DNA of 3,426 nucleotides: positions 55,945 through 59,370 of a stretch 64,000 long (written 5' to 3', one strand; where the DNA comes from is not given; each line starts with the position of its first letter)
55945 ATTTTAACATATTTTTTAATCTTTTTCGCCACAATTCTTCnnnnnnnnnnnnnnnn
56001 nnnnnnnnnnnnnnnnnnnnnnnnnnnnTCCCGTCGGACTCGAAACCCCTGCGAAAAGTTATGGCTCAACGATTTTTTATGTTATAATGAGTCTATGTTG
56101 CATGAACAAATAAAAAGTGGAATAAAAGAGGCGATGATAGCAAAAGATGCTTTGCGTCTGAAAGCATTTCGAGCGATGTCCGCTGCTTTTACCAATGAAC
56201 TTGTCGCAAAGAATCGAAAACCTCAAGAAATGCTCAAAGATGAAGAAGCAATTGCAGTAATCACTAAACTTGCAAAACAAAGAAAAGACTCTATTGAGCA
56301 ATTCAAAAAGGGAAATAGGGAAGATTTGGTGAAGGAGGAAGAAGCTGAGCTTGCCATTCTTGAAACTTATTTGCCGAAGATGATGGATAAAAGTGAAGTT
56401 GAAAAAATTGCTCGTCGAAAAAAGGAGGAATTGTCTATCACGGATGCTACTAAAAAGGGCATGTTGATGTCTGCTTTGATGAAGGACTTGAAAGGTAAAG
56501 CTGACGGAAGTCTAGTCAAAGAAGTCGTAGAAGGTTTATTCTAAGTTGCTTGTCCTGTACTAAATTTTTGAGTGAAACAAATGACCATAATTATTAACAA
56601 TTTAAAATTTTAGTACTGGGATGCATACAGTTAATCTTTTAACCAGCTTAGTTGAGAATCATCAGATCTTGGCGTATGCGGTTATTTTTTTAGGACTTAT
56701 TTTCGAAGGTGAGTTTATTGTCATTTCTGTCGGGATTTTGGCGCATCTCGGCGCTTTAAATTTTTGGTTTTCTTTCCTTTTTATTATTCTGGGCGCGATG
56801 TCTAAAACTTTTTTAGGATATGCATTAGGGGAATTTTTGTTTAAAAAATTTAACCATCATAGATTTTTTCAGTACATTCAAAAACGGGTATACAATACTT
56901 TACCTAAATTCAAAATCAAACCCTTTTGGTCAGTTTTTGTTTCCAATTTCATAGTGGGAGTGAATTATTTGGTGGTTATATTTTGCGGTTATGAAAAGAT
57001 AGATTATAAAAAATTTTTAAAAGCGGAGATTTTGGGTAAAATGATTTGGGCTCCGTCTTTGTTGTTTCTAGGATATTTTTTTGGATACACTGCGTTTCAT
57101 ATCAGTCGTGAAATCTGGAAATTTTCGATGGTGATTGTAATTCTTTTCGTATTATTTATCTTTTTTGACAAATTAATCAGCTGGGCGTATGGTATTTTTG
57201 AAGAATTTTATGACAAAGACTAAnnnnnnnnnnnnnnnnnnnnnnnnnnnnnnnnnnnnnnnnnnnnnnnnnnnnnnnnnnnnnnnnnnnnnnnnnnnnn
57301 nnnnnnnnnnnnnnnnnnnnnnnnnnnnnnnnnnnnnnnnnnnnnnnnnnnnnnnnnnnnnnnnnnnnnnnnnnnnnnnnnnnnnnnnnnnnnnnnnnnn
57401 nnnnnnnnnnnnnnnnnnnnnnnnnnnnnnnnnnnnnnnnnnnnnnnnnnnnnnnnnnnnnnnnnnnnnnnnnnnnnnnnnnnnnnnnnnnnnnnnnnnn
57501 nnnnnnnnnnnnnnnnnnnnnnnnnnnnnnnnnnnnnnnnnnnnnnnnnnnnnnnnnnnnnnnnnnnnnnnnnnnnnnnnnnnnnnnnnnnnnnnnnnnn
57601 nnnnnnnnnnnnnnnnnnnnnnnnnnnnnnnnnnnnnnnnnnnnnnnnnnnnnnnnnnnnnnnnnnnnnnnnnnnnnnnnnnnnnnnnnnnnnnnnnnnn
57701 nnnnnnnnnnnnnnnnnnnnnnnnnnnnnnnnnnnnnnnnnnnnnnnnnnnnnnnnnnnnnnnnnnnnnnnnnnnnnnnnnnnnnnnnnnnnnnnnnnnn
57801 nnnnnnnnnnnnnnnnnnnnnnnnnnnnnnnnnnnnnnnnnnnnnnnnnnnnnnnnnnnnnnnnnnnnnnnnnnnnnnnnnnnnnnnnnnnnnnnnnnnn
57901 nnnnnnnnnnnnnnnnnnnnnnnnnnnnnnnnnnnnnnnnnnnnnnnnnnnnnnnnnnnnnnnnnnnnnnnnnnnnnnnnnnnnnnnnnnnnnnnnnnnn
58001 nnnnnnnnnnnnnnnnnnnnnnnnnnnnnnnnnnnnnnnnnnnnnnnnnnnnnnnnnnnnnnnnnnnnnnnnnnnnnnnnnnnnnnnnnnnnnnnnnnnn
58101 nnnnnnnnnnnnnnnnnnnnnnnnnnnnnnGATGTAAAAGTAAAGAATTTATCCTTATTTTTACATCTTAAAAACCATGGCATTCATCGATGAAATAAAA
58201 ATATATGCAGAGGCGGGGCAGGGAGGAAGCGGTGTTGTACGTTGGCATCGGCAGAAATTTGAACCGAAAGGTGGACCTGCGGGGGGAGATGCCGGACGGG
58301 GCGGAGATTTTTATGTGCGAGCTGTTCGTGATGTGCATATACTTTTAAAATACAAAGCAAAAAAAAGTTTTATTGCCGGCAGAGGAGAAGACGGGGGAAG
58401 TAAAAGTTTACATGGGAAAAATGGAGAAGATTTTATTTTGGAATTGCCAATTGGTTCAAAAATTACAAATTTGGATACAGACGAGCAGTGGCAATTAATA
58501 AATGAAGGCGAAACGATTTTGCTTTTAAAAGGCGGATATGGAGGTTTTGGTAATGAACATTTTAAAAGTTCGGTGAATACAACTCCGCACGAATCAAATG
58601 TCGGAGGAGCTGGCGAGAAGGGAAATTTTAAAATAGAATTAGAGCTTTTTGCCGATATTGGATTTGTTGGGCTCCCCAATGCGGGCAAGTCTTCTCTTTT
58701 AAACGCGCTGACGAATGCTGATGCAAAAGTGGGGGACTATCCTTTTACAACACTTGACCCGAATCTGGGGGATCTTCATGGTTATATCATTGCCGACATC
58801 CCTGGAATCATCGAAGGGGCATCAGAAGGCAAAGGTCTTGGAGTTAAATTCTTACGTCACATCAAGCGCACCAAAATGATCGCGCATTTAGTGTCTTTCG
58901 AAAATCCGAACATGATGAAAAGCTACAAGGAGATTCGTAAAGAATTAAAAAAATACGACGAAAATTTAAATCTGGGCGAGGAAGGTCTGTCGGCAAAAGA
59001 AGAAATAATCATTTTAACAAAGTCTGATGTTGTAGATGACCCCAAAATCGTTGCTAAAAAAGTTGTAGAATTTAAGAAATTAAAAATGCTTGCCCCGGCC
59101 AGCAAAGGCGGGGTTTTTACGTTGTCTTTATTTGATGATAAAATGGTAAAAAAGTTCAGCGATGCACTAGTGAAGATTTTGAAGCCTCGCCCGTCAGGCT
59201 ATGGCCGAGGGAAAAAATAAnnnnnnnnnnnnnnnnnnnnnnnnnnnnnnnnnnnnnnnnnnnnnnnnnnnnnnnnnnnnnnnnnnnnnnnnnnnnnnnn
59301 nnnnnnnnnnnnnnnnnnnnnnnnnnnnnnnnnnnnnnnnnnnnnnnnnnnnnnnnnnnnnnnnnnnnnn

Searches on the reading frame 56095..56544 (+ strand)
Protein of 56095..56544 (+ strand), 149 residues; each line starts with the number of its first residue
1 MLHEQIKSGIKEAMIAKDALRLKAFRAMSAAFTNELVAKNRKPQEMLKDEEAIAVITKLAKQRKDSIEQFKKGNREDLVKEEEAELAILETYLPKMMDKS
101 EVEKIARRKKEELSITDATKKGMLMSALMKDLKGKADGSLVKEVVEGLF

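Call 12: search_protein_families(library=pfam, proteins=[window:56095-56544:+])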
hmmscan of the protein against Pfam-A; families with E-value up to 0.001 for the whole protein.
window:56095-56544:+ (149 aa): 2 families
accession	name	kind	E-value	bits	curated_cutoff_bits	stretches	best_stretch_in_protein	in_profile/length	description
PF09424.15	YqeY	-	6.8e-36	123.9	27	1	4-146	2-140/143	Yqey-like protein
PF02637.23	GatB_Yqey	-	0.00033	21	27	1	22-146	14-145/148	GatB domain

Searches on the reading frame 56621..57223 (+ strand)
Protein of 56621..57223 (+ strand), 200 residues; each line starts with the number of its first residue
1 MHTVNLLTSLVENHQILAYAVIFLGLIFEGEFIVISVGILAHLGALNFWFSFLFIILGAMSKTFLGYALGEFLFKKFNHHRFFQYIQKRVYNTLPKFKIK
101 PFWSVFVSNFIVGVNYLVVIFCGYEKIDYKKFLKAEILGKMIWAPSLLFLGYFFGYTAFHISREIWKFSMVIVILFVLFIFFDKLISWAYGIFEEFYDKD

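Call 12: search_protein_families(library=pfam, proteins=[window:56621-57223:+])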
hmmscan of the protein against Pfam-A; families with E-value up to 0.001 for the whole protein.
window:56621-57223:+ (200 aa): 1 family
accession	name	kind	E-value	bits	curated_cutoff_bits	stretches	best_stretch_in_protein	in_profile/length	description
PF09335.16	VTT_dom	-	5.2e-12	46.8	33.9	1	30-152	3-122/123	VTT domain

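Call 47: find_related_loci(query=window:56621-57223:+, collection=metagenome_contigs, flank=2500)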
Query window:56621-57223:+ (200 aa) in metagenome_contigs; peptide patterns used: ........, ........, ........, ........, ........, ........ (x = any residue, [..] = any of these).
367 stretches matched a pattern; 43 encode a relative of the query (tblastn E <= 1e-3); 43 distinct loci.
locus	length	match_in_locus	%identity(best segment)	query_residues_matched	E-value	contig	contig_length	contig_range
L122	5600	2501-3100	93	1-200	6e-117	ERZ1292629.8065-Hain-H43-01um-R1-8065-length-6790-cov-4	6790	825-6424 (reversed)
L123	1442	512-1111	83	1-200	3e-119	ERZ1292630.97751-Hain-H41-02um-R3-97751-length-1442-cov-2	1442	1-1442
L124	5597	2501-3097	79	1-199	4e-105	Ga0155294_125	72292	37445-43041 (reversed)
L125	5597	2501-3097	79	1-199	4e-105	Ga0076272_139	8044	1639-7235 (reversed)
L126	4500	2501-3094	81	1-198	4e-105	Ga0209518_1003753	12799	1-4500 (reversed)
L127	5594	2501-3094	81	1-198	4e-104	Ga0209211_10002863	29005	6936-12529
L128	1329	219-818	74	1-200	2e-108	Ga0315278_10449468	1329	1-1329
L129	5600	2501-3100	73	1-200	7e-100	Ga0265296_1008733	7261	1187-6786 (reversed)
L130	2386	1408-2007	73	1-200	2e-103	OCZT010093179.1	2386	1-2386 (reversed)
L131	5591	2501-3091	75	1-197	5e-99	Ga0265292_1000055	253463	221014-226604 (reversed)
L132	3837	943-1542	73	1-200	1e-98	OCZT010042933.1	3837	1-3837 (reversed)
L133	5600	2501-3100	73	1-200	1e-96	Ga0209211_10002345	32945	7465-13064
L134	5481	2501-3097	74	1-199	3e-96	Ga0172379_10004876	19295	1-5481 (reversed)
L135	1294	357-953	72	1-199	7e-103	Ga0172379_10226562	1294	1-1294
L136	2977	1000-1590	72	1-197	2e-97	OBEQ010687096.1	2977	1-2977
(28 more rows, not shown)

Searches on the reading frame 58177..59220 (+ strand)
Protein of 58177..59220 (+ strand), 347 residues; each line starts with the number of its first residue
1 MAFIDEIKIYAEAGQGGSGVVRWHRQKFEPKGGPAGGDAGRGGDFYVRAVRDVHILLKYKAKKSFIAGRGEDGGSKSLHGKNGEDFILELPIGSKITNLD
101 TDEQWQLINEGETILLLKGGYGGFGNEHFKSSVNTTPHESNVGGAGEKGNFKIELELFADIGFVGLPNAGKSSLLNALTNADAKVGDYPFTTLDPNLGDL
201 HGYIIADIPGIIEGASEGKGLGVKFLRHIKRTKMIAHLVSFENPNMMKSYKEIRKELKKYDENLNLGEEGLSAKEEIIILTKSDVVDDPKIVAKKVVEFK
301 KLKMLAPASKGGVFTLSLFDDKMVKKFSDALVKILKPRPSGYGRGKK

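Call 68: search_protein_families(library=pfam, proteins=[window:58177-59220:+], max_evalue=0.01)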
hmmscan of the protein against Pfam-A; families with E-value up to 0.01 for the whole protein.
window:58177-59220:+ (347 aa): 4 families
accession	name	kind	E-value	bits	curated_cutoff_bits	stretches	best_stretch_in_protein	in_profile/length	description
PF01018.28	GTP1_OBG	-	3.4e-43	147.4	27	1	4-156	1-154/155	GTP1/OBG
PF01926.29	MMR_HSR1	-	4.7e-26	91.6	21.9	1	161-263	2-102/113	50S ribosome-binding GTPase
PF02421.24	FeoB_N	-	2.6e-09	37.2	27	1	161-212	3-58/156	Ferrous iron transport protein B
PF00350.29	Dynamin_N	-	0.00022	21.7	27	0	161-185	1-26/168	Dynamin family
